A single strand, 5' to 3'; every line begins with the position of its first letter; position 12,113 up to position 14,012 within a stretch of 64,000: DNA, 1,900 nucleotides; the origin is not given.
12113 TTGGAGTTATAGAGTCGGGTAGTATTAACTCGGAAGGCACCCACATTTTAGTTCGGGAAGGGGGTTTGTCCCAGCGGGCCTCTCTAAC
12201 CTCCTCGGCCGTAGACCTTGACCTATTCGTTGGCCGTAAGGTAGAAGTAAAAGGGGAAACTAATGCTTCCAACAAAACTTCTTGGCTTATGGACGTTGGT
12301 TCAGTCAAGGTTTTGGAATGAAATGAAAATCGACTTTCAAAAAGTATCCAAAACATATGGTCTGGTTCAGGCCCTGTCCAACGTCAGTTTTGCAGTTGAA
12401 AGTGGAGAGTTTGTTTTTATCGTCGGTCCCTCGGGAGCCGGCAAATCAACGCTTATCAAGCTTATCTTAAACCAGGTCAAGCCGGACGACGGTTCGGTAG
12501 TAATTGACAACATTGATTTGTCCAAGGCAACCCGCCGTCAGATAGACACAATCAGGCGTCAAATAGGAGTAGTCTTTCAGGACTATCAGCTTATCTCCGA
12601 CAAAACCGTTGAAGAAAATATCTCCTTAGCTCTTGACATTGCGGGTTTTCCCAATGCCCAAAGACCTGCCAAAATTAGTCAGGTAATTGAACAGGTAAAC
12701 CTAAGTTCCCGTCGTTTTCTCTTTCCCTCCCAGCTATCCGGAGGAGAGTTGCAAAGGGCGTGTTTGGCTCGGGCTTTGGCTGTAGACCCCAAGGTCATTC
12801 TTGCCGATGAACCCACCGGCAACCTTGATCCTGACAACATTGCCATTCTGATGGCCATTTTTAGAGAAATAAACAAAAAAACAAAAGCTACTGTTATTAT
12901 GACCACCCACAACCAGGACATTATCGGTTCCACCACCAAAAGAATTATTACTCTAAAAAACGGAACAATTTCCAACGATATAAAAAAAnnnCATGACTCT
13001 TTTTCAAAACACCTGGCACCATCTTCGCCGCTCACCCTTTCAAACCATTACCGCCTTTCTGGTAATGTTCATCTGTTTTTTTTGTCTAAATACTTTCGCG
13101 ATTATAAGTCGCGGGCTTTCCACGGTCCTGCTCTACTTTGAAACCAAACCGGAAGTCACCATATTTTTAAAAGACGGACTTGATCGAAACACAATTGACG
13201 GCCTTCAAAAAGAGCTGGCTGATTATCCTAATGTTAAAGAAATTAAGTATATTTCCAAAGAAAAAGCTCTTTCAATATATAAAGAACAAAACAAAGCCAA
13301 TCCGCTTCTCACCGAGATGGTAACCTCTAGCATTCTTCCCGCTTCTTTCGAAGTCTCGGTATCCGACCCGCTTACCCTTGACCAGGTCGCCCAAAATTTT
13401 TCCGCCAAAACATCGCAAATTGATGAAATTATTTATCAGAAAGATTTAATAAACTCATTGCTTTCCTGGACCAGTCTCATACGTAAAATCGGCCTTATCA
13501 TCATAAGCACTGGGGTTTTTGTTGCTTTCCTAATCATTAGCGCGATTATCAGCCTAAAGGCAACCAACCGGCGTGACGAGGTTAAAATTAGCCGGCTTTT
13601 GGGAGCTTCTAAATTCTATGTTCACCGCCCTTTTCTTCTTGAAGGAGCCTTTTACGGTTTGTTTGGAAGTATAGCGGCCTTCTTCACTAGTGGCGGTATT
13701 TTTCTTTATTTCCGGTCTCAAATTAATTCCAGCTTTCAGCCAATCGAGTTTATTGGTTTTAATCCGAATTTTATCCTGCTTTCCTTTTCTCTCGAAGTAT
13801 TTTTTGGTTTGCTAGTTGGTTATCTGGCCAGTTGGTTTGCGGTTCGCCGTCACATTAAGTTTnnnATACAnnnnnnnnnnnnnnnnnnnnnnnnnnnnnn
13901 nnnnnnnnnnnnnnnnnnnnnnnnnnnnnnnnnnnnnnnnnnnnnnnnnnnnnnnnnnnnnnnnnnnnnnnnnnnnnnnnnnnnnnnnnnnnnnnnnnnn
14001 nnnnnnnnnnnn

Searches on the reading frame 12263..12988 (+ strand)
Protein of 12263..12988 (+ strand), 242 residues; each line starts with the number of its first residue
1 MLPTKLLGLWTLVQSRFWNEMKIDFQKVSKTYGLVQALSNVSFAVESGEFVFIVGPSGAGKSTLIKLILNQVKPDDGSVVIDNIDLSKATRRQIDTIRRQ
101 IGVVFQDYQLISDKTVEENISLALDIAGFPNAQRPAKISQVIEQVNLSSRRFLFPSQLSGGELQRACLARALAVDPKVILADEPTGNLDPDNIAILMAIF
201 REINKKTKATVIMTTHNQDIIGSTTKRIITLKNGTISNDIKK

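Call 3: search_protein_families(library=pfam, proteins=[window:12263-12988:+], max_evalue=1)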
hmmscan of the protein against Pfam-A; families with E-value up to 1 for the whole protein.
window:12263-12988:+ (242 aa): 50 families (the best 25 are shown)
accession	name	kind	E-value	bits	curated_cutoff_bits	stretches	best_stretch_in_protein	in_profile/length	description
PF00005.33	ABC_tran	-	4.3e-37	128.2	25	1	38-185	1-136/137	ABC transporter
PF13304.12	AAA_21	-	2.3e-12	48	27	2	133-218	220-300/304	AAA domain, putative AbiEii toxin, Type IV TA system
PF02463.25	SMC_N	-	6.2e-07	29.5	40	1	48-225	24-206/220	RecF/RecN/SMC N terminal domain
PF13401.12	AAA_22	-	1.3e-06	29.2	27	1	48-102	5-59/130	AAA domain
PF13175.12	AAA_15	-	2.5e-06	27.8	32.1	2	50-111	25-91/374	AAA ATPase domain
PF13191.12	AAA_16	-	3e-06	28.3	32.6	1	45-100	19-81/167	AAA ATPase domain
PF20720.3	nSTAND3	-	3.3e-05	24.1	27.2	1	41-86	10-56/155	Novel STAND NTPase 3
PF13481.12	AAA_25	-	7.2e-05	22.9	27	1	46-216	31-189/195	AAA domain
PF03193.22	RsgA_GTPase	-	0.00012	22.4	30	1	37-77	96-135/174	RsgA GTPase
PF06414.18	Zeta_toxin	-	0.00017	21.5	22.3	1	50-86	18-54/199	Zeta toxin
PF02492.25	cobW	-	0.00043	20.4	20.7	1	51-83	3-35/180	CobW/HypB/UreG, nucleotide-binding domain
PF00004.35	AAA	-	0.00047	21.1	21.2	1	52-95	2-40/131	ATPase family associated with various cellular activities (AAA)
PF01637.24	ATPase_2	-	0.00059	20.1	33.2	1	46-119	18-77/225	ATPase domain predominantly from Archaea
PF00931.28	NB-ARC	-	0.00066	19.5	23.5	1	46-73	16-43/248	NB-ARC domain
PF13555.12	AAA_29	-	0.00067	19.8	27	1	43-65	17-39/61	P-loop containing region of AAA domain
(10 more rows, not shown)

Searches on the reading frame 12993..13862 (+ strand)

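Call 3: search_protein_families(library=pfam, proteins=[window:12993-13862:+], max_evalue=1)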
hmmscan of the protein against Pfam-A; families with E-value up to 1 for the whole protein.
window:12993-13862:+ (290 aa): 2 families
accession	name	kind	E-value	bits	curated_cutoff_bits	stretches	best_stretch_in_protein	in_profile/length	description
PF18075.7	FtsX_ECD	-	5.1e-17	62.7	23.5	1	54-138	2-89/96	FtsX extracellular domain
PF02687.27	FtsX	-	2.7e-09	37.6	25.5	1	169-286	2-118/120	FtsX-like permease C-terminal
